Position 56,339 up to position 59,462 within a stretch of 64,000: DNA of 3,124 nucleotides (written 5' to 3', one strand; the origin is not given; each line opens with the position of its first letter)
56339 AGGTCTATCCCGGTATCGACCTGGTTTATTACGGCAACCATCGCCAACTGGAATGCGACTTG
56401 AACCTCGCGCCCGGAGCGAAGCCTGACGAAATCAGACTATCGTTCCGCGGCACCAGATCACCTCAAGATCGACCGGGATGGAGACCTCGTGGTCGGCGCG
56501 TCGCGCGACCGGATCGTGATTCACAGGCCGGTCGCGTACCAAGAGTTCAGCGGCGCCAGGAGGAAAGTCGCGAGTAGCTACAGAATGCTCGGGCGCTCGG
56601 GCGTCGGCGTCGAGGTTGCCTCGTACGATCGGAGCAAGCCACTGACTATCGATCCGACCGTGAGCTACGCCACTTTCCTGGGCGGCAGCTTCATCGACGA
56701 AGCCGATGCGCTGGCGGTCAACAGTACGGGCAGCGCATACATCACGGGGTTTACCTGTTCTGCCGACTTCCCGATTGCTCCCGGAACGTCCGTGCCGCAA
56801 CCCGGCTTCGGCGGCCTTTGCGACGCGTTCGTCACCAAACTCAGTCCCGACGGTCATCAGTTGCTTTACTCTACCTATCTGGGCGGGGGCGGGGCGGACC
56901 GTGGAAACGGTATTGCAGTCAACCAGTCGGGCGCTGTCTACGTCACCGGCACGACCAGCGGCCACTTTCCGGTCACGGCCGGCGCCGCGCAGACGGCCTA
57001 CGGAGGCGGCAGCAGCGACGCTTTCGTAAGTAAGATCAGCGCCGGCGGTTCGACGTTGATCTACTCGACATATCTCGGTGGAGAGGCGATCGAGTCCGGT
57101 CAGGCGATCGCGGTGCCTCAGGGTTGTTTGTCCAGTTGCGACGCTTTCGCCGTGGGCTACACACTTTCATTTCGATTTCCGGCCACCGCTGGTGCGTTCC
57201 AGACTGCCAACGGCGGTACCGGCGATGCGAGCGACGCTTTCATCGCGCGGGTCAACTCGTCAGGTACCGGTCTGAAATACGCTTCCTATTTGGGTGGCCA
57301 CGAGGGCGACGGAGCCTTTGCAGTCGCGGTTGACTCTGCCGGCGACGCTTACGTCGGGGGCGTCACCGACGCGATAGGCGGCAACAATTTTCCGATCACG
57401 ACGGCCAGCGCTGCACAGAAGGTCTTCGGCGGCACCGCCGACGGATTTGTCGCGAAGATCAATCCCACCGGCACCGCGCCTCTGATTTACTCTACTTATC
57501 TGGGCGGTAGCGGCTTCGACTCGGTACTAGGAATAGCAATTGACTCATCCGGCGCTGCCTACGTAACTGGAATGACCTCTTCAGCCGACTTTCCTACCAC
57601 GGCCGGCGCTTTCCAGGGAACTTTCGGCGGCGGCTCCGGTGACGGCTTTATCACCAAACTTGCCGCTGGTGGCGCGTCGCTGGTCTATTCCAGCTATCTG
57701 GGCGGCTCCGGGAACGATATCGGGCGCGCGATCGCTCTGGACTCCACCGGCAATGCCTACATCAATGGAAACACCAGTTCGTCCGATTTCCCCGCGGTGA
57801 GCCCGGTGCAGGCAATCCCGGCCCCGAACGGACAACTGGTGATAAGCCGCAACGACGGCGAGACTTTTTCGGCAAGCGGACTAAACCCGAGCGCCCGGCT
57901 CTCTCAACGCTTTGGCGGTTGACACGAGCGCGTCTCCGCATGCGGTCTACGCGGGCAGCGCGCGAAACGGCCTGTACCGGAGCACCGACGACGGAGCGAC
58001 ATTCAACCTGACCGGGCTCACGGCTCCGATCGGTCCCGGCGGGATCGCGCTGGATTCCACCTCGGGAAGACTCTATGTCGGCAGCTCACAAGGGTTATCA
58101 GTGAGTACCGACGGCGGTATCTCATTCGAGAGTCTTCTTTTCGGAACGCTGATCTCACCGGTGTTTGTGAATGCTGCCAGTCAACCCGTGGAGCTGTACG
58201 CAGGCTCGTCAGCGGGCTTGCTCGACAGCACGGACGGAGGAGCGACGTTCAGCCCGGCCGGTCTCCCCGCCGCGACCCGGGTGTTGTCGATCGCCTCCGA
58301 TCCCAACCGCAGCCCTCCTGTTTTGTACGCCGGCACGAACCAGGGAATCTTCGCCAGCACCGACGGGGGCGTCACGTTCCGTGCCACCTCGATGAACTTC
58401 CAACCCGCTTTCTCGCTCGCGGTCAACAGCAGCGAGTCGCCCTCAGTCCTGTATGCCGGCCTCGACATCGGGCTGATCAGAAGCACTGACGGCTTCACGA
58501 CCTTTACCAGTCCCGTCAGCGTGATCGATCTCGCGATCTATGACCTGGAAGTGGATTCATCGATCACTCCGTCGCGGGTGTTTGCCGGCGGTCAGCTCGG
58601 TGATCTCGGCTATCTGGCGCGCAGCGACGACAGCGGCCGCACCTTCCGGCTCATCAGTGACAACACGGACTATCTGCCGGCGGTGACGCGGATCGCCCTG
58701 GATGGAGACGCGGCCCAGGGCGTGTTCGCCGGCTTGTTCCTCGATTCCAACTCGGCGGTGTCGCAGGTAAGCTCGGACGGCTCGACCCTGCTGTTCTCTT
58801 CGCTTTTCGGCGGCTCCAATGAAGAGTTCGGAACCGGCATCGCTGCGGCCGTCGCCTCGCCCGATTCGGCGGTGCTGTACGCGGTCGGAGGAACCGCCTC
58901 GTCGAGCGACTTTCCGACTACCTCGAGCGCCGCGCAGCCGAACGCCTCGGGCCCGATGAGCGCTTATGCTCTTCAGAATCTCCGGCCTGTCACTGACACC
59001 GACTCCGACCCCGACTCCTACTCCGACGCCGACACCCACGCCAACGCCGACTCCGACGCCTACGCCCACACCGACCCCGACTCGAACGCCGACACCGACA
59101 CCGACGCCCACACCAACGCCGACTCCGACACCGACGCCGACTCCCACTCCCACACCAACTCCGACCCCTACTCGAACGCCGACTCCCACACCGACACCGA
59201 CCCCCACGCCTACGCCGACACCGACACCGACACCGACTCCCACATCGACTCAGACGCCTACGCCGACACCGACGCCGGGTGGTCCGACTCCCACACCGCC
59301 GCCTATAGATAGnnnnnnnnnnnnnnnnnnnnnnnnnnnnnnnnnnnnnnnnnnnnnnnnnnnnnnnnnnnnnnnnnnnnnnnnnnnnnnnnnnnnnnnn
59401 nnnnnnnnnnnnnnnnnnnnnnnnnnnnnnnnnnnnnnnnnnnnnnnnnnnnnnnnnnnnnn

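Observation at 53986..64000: One DUF2961/GH172-like jelly-roll domain deployed on three different scaffolds in a surface-protein locus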

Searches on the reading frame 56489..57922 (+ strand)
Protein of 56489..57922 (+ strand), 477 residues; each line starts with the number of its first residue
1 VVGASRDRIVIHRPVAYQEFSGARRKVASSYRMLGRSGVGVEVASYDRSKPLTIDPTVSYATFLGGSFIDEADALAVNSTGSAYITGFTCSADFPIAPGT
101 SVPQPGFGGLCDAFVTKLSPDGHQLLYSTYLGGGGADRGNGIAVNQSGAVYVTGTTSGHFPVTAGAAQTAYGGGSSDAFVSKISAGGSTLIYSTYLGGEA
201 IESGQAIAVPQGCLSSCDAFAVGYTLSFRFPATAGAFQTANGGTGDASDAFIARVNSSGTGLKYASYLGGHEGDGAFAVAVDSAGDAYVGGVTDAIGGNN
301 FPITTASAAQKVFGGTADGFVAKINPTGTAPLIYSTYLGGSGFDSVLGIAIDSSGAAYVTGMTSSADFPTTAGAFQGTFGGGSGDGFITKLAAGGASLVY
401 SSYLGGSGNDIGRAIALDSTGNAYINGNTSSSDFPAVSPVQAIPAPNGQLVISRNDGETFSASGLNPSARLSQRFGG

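Call 4: search_protein_families(library=pfam, proteins=[window:56489-57922:+], max_evalue=0.1)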
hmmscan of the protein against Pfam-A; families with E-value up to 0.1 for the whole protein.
window:56489-57922:+ (477 aa): 2 families
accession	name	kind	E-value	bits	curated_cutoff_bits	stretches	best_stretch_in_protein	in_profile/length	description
PF06739.17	SBBP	-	1.2e-26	92.8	20.5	4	399-435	1-38/38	Beta-propeller repeat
PF25778.1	DUF7948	-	5.5e-10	40.1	27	1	7-57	165-214/214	Domain of unknown function (DUF7948)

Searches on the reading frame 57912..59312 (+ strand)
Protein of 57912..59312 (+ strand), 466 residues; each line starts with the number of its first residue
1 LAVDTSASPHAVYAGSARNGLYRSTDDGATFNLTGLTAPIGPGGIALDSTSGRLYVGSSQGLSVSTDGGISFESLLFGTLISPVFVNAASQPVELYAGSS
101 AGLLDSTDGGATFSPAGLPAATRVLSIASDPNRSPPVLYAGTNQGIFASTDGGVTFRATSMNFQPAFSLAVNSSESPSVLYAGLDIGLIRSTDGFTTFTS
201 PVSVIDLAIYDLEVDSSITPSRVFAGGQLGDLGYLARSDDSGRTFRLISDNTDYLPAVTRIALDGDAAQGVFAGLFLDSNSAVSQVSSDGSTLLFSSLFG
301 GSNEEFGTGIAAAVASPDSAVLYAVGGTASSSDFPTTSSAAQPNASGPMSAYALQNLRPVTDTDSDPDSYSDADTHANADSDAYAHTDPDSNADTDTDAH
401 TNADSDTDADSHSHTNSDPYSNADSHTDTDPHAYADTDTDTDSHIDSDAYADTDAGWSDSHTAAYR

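Call 4: search_protein_families(library=pfam, proteins=[window:57912-59312:+], max_evalue=0.1)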
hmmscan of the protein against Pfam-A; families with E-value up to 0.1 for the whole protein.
window:57912-59312:+ (466 aa): 2 families
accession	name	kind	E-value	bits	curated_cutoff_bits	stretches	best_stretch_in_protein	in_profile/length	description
PF02012.26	BNR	-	9e-08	31.4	27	0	64-73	2-11/12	BNR/Asp-box repeat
PF15902.12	Sortilin-Vps10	-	3.9e-07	29.6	33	1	105-199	5-110/446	Sortilin, neurotensin receptor 3,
